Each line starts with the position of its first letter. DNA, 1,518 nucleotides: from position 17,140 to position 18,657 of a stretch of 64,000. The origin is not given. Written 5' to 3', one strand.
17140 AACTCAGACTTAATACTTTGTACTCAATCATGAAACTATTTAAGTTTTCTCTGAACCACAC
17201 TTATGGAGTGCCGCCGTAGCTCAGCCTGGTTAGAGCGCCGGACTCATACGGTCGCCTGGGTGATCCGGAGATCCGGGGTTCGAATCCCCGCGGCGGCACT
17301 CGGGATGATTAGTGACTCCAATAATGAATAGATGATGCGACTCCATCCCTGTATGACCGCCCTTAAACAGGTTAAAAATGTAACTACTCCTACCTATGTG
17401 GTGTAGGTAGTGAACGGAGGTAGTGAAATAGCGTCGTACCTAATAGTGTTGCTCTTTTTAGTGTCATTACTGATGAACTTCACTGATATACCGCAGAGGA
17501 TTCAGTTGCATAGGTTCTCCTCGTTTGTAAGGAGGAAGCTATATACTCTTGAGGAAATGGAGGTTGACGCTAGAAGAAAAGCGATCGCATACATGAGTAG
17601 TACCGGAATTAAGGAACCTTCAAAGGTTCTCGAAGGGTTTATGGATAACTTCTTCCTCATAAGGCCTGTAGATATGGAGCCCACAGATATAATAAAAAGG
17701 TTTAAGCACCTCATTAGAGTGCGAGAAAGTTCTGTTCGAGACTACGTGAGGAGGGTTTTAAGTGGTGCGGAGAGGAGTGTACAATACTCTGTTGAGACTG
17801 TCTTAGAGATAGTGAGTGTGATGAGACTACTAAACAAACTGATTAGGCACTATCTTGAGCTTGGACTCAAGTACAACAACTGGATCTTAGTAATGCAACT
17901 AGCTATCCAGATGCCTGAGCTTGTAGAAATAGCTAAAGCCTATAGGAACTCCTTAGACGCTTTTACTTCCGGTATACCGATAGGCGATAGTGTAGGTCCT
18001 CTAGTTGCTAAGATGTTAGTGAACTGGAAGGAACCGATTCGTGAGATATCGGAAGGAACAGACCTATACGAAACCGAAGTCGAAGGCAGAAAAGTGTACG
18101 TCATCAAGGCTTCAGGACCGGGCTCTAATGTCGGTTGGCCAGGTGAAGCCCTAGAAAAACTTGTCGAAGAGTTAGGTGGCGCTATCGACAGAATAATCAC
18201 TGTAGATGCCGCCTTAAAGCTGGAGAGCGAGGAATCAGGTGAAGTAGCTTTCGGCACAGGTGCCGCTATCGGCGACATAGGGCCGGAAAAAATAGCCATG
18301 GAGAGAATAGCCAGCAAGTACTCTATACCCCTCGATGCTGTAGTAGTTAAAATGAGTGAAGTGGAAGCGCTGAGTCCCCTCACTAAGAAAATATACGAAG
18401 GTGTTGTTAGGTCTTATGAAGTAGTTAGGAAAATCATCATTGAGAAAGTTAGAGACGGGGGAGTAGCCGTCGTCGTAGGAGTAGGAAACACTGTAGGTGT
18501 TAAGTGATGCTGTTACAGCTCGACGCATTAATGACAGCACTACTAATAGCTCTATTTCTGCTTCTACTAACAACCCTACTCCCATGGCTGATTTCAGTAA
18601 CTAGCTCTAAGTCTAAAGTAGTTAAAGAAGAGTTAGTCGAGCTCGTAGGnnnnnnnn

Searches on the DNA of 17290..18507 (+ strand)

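Call 64: search_rna_families(source=window, start=17290, end=17420, threshold=evalue, max_evalue=10)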
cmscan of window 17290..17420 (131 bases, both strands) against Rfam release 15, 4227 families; matches with E-value up to 10: 9.
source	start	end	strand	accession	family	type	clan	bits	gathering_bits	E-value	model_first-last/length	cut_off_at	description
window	17304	17337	+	RF01130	sR46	Gene; snRNA; snoRNA; CD-box;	-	17.2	50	0.034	2-37/56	no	Small nucleolar RNA sR46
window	17290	17349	-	RF00035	OxyS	Gene; sRNA;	-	14.5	75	0.43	1-61/110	3'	OxyS RNA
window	17301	17358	+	RF01310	sR7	Gene; snRNA; snoRNA; CD-box;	-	14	37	0.28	1-57/57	no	Small nucleolar RNA sR7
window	17339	17387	+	RF01347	CRISPR-DR37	Gene; CRISPR;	-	13.6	40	7.5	1-35/35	no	CRISPR RNA direct repeat element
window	17320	17348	-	RF02398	sau-6072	Gene; sRNA;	-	11.7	50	5.3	1-53/53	no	Staphylococcus sRNA sau-6072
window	17301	17358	+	RF01307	sR55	Gene; snRNA; snoRNA; CD-box;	-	11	35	2.9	1-65/65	no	Small nucleolar RNA sR55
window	17292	17358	+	RF01121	sR38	Gene; snRNA; snoRNA; CD-box;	-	9.9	50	2.7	1-59/59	no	Small nucleolar RNA sR38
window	17325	17355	+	RF01306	sR52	Gene; snRNA; snoRNA; CD-box;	-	9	50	9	29-60/60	no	Small nucleolar RNA sR52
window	17353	17420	+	RF01946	KCNQ1OT1_1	Gene; lncRNA;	-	2.1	70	8.7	269-335/464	3'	KCNQ1 overlapping transcript 1 conserved region 1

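Call 71: search_rna_families(sources=[L104, L106, L103, L032, L034], threshold=gathering)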
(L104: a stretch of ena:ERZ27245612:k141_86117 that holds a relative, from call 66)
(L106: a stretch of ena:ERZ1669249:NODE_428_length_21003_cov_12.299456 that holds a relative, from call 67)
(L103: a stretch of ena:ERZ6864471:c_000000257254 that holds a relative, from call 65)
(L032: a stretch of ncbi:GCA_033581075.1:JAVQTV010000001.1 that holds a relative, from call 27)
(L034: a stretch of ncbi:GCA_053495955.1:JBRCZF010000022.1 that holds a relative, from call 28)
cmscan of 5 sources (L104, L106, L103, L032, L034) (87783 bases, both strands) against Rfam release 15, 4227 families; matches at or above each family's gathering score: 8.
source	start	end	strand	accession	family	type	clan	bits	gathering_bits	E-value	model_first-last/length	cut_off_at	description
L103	9803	9891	+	RF00005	tRNA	Gene; tRNA;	CL00001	64.1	29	1.8e-11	1-71/71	no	tRNA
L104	9722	9810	+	RF00005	tRNA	Gene; tRNA;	CL00001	62.8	29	4.1e-11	1-71/71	no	tRNA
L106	9582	9670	+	RF00005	tRNA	Gene; tRNA;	CL00001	62.8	29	4.1e-11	1-71/71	no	tRNA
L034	5725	5813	+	RF00005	tRNA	Gene; tRNA;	CL00001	62.8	29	4.1e-11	1-71/71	no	tRNA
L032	5804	5892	+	RF00005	tRNA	Gene; tRNA;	CL00001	62.7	29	4.4e-11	1-71/71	no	tRNA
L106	1920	1994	+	RF00005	tRNA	Gene; tRNA;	CL00001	59.7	29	3e-10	1-71/71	no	tRNA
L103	6467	6541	-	RF00005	tRNA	Gene; tRNA;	CL00001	59.7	29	3e-10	1-71/71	no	tRNA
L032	2395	2469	-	RF00005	tRNA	Gene; tRNA;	CL00001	59.7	29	3e-10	1-71/71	no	tRNA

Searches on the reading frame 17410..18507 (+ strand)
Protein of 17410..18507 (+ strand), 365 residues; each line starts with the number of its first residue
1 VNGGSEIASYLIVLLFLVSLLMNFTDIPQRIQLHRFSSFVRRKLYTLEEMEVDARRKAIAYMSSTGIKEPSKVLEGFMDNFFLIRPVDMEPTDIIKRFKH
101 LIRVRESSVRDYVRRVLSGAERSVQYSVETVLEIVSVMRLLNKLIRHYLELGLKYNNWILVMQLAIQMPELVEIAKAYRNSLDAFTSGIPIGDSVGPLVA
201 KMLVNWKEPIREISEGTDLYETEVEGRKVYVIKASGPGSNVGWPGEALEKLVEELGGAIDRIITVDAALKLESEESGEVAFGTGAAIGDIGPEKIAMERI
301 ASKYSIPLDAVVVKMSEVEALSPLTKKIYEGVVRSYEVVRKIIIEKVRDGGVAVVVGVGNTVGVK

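Call 26: find_homologous_proteins(query=window:17410-18507:+, max_evalue=1e-20)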
Query window:17410-18507:+ (365 aa): 909 proteins with E <= 1e-20 among 8000 candidates; the best 120 are listed.
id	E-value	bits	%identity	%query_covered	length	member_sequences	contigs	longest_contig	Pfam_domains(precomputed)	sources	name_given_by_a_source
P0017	7.2e-228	774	100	100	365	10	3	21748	PF23542.2,PF07431.19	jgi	-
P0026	6.2e-212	721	90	97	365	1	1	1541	PF23542.2,PF07431.19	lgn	-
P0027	3.9e-211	719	89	96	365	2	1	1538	PF23542.2,PF07431.19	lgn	-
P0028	9.6e-206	701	87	97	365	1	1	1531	PF23542.2,PF07431.19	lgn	-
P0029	1.0e-205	701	88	97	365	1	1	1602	PF23542.2,PF07431.19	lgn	-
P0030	1.6e-202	690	85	96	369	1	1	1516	PF23542.2,PF07431.19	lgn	-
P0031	2.8e-202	690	86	96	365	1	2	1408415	PF23542.2,PF07431.19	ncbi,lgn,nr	ncbi:MAG: DUF1512 domain-containing protein [Sulfolobales archaeon]|nr:DUF1512 domain-containing pro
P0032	2.8e-197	673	83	96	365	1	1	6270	PF23542.2,PF07431.19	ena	-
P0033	1.8e-196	671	84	100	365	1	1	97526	PF23542.2,PF07431.19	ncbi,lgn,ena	-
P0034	3.5e-193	660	81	100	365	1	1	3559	PF23542.2,PF07431.19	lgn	-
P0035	1.4e-190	651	80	96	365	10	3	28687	PF23542.2,PF07431.19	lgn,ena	-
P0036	2.6e-189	647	81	100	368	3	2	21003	PF23542.2,PF07431.19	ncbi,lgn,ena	-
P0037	1.1e-188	645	79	100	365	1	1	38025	PF23542.2,PF07431.19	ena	-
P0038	2.5e-188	644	79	100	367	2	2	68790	PF23542.2,PF07431.19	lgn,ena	-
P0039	2.6e-188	644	80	95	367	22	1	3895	PF23542.2,PF07431.19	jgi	jgi:hypothetical protein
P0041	2.8e-187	640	78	100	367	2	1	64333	PF23542.2,PF07431.19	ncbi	-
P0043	2.1e-174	598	76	95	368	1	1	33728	PF23542.2,PF07431.19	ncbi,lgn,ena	-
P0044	9.6e-144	497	61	100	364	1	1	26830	PF23542.2,PF07431.19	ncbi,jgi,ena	-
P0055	4.8e-133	462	58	100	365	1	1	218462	PF23542.2,PF07431.19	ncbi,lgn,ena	-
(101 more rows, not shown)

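Call 27: find_encoding_contigs(protein=P0031, flank=6000, max_places=2)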
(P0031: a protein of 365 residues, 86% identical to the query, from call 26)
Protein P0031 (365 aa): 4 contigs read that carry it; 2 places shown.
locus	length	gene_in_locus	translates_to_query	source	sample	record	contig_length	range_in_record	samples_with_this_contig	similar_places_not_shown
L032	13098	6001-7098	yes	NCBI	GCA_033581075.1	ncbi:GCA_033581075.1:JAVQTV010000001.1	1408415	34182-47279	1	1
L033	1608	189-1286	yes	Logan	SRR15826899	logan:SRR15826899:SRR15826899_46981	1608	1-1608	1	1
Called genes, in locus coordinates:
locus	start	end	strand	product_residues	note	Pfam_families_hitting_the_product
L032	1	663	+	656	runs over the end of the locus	PF03453:MoeA_N, PF00994:MoCF_biosynth, PF03454:MoeA_C, PF12727:PBP_like, PF13531:SBP_bac_11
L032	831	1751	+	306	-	PF01040:UbiA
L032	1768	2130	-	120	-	PF02675:AdoMet_dc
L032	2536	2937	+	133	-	PF21485:IF5A-like_N, PF08207:EFP_N (faint), PF01287:eIF-5a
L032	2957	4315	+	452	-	PF02881:SRP54_N, PF00448:SRP54, PF20720:nSTAND3 (faint), PF02978:SRP_SPB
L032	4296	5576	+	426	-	PF22023:Pus10_THUMP_arc, PF21238:Pus10_C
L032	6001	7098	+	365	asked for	PF07431:DUF1512, PF23542:DUF1512_C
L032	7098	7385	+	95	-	-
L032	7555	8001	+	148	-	PF16992:RNA_pol_RpbG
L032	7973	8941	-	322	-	PF00145:DNA_methylase, PF09445:Methyltransf_15 (faint)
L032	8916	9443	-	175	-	PF02002:TFIIE_alpha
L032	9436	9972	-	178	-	PF01994:Trm56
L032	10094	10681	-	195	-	PF02778:tRNA_int_endo_N, PF01974:tRNA_int_endo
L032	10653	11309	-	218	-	-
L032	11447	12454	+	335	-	PF00348:polyprenyl_synt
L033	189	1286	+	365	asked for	PF07431:DUF1512, PF23542:DUF1512_C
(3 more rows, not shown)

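Call 28: find_encoding_contigs(protein=P0041, flank=6000, max_places=2)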
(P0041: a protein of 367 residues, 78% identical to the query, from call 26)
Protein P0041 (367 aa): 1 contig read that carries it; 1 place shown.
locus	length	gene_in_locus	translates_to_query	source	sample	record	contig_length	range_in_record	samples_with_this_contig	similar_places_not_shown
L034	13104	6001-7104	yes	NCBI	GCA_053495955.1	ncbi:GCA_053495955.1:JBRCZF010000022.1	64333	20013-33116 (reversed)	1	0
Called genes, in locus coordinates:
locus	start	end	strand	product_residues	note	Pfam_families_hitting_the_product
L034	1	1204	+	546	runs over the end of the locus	PF01144:CoA_trans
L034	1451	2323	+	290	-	PF01145:Band_7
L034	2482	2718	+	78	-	-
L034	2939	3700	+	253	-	PF00149:Metallophos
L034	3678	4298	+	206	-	PF21715:CggR_N (weak), PF14544:DUF4443 (weak)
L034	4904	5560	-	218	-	-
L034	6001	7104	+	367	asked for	PF07431:DUF1512, PF23542:DUF1512_C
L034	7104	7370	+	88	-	-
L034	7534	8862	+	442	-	PF18195:GatD_N, PF00710:Asparaginase, PF17763:Asparaginase_C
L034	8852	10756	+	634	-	PF02934:GatB_N, PF02938:GAD, PF02637:GatB_Yqey, PF09424:YqeY (weak)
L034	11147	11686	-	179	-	-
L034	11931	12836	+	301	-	PF04055:Radical_SAM, PF06463:Mob_synth_C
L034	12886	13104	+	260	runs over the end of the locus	PF00009:GTP_EFTU (faint), PF03029:ATP_bind_1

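Call 29: find_encoding_contigs(protein=P0055, flank=6000, max_places=2)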
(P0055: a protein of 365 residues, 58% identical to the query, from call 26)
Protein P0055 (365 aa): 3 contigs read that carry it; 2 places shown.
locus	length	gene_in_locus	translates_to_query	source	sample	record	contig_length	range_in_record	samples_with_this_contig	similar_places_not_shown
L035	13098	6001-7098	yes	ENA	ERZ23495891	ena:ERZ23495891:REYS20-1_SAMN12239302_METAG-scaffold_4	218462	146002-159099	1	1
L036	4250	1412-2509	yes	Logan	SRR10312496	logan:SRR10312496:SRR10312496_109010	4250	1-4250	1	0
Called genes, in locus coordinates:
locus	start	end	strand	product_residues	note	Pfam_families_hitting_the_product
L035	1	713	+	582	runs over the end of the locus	PF00587:tRNA-synt_2b (weak), PF03129:HGTP_anticodon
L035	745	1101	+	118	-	-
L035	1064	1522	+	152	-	-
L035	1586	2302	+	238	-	PF01865:PhoU_div (faint)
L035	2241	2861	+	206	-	PF02778:tRNA_int_endo_N, PF01974:tRNA_int_endo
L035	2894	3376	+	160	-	-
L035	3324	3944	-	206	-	PF02441:Flavoprotein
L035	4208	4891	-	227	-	PF00753:Lactamase_B, PF13483:Lactamase_B_3, PF12706:Lactamase_B_2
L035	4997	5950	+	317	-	PF00557:Peptidase_M24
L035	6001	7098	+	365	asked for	PF07431:DUF1512, PF23542:DUF1512_C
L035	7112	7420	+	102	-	-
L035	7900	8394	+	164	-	-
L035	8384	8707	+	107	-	-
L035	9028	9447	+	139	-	PF01894:YjbQ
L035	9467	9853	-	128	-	-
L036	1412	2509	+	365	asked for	PF07431:DUF1512, PF23542:DUF1512_C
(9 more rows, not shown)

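Call 47: find_encoding_contigs(protein=P0043, flank=10000, max_places=2)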
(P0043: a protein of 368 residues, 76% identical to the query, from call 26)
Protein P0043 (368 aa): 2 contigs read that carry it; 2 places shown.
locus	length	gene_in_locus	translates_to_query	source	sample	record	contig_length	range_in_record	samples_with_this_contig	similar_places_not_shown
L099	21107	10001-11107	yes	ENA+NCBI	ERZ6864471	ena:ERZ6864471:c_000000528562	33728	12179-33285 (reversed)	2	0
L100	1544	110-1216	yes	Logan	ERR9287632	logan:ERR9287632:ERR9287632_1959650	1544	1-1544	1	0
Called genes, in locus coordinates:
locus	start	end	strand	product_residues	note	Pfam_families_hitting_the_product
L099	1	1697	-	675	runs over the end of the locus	PF03453:MoeA_N, PF00994:MoCF_biosynth, PF03454:MoeA_C (weak), PF12727:PBP_like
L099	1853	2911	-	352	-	PF09985:Glucodextran_C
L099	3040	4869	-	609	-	PF13522:GATase_6, PF13537:GATase_7, PF01380:SIS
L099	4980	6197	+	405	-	PF01926:MMR_HSR1, PF02421:FeoB_N (faint), PF08438:YGR210-like_G4, PF02824:TGS, PF06071:YchF-GTPase_C (faint)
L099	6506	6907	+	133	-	PF21485:IF5A-like_N, PF01287:eIF-5a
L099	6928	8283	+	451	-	PF02881:SRP54_N, PF00448:SRP54, PF20720:nSTAND3 (faint), PF02978:SRP_SPB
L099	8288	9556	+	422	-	PF22023:Pus10_THUMP_arc, PF21238:Pus10_C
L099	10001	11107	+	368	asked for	PF07431:DUF1512, PF23542:DUF1512_C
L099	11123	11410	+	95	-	-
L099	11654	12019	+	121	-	PF16992:RNA_pol_RpbG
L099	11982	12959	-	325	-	PF00145:DNA_methylase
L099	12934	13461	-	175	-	PF02002:TFIIE_alpha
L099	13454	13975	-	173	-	PF01994:Trm56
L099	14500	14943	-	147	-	PF02778:tRNA_int_endo_N, PF01974:tRNA_int_endo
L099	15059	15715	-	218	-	-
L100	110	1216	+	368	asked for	PF07431:DUF1512, PF23542:DUF1512_C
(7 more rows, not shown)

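Call 48: find_encoding_contigs(protein=P0044, flank=10000, max_places=2)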
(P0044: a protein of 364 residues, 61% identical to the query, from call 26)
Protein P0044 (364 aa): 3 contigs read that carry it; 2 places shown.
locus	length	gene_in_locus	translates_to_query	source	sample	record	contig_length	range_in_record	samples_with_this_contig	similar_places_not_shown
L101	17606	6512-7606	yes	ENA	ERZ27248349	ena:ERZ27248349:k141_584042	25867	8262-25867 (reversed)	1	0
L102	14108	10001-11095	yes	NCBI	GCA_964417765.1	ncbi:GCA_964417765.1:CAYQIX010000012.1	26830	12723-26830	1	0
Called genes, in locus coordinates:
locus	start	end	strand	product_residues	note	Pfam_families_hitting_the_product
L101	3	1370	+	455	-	?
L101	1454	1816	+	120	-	-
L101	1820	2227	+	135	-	-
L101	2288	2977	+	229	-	-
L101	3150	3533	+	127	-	PF01974:tRNA_int_endo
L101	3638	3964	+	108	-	-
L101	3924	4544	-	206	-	PF02441:Flavoprotein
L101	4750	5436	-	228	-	PF00753:Lactamase_B, PF13483:Lactamase_B_3, PF12706:Lactamase_B_2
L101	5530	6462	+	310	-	PF00557:Peptidase_M24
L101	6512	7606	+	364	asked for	PF07431:DUF1512, PF23542:DUF1512_C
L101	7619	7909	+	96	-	-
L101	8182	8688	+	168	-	-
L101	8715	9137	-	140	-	PF01894:YjbQ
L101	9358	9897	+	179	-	-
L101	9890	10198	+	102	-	-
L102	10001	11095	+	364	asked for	PF07431:DUF1512, PF23542:DUF1512_C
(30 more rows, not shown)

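Call 65: find_encoding_contigs(protein=P0033, flank=10000, max_places=1)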
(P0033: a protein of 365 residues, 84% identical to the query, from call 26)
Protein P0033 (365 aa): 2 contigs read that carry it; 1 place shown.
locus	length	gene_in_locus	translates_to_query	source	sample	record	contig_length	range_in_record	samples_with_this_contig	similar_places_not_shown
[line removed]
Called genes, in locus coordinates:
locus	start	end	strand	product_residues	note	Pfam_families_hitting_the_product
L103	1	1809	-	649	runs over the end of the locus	PF03453:MoeA_N, PF00994:MoCF_biosynth, PF03454:MoeA_C, PF12727:PBP_like, PF13531:SBP_bac_11 (weak)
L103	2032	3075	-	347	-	PF09985:Glucodextran_C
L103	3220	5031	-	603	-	PF13522:GATase_6, PF13537:GATase_7, PF01380:SIS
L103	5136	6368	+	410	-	PF01926:MMR_HSR1, PF02421:FeoB_N (faint), PF08438:YGR210-like_G4, PF02824:TGS, PF06071:YchF-GTPase_C (faint)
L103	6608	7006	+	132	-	PF21485:IF5A-like_N, PF08207:EFP_N (faint), PF01287:eIF-5a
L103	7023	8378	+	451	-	PF02881:SRP54_N, PF20720:nSTAND3 (faint), PF00448:SRP54, PF13401:AAA_22 (faint), PF02978:SRP_SPB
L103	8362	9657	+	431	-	PF22023:Pus10_THUMP_arc, PF21238:Pus10_C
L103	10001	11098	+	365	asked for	PF07431:DUF1512, PF23542:DUF1512_C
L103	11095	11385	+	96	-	-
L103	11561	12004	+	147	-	PF16992:RNA_pol_RpbG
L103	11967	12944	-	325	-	PF00145:DNA_methylase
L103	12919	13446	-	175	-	PF02002:TFIIE_alpha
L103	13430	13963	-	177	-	PF01994:Trm56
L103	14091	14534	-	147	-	PF02778:tRNA_int_endo_N (weak), PF01974:tRNA_int_endo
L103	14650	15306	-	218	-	-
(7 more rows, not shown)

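Call 66: find_encoding_contigs(protein=P0038, flank=10000, max_places=2)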
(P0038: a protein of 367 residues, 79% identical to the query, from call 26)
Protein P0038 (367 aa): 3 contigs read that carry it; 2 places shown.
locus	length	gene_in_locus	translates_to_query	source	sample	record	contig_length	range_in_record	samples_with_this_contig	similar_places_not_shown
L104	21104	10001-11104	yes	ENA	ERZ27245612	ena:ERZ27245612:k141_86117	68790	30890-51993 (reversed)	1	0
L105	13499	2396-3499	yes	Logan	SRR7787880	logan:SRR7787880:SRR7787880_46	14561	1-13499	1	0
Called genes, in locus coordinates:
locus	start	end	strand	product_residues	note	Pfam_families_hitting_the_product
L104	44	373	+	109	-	-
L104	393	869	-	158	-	PF13302:Acetyltransf_3 (weak), PF13527:Acetyltransf_9, PF24553:Rv0428c_C (weak), PF00583:Acetyltransf_1, PF13673:Acetyltransf_10, PF17013:Acetyltransf_15 (weak), PF13508:Acetyltransf_7, PF08445:FR47, +2 more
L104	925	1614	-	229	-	PF01902:Diphthami_syn_2_N, PF28410:Diphthami_syn_2_C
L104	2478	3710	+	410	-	PF25145:NfeD1b_N, PF24961:NfeD_membrane, PF01957:NfeD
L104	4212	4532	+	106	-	PF01144:CoA_trans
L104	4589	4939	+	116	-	-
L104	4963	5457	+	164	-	-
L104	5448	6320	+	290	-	PF01145:Band_7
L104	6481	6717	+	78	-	-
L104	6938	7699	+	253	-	PF00149:Metallophos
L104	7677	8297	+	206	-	PF21715:CggR_N (weak), PF14544:DUF4443 (weak)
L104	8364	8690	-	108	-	PF01974:tRNA_int_endo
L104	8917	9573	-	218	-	-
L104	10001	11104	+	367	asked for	PF07431:DUF1512, PF23542:DUF1512_C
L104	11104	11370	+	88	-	-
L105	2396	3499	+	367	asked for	PF07431:DUF1512, PF23542:DUF1512_C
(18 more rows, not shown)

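Call 67: find_encoding_contigs(protein=P0036, flank=10000, max_places=2)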
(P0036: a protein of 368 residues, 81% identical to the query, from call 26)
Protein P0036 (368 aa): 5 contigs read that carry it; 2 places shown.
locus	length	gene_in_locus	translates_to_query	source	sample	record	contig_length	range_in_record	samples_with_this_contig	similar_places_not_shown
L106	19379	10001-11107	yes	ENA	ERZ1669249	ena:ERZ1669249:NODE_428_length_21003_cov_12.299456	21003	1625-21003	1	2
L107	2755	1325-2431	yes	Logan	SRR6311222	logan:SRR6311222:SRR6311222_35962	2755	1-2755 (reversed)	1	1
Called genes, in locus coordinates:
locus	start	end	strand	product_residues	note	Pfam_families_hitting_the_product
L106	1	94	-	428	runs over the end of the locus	PF22023:Pus10_THUMP_arc, PF21238:Pus10_C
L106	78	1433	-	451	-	PF02881:SRP54_N, PF00448:SRP54, PF13401:AAA_22 (weak), PF20720:nSTAND3 (faint), PF02978:SRP_SPB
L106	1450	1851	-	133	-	PF21485:IF5A-like_N, PF08207:EFP_N (weak), PF01287:eIF-5a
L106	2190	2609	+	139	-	PF02675:AdoMet_dc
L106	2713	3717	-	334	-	PF01040:UbiA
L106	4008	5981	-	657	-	PF03453:MoeA_N, PF00994:MoCF_biosynth, PF13531:SBP_bac_11 (faint), PF03454:MoeA_C (weak), PF12727:PBP_like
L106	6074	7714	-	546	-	PF01144:CoA_trans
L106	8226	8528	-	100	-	-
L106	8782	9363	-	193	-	PF24827:AstE_AspA_cat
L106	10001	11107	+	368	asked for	PF07431:DUF1512, PF23542:DUF1512_C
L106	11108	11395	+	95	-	-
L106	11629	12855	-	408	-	PF03702:AnmK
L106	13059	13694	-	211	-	PF14512:TM1586_NiRdase (faint), PF00881:Nitroreductase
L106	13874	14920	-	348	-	PF13412:HTH_24 (faint)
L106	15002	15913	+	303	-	-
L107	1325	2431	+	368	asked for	PF07431:DUF1512, PF23542:DUF1512_C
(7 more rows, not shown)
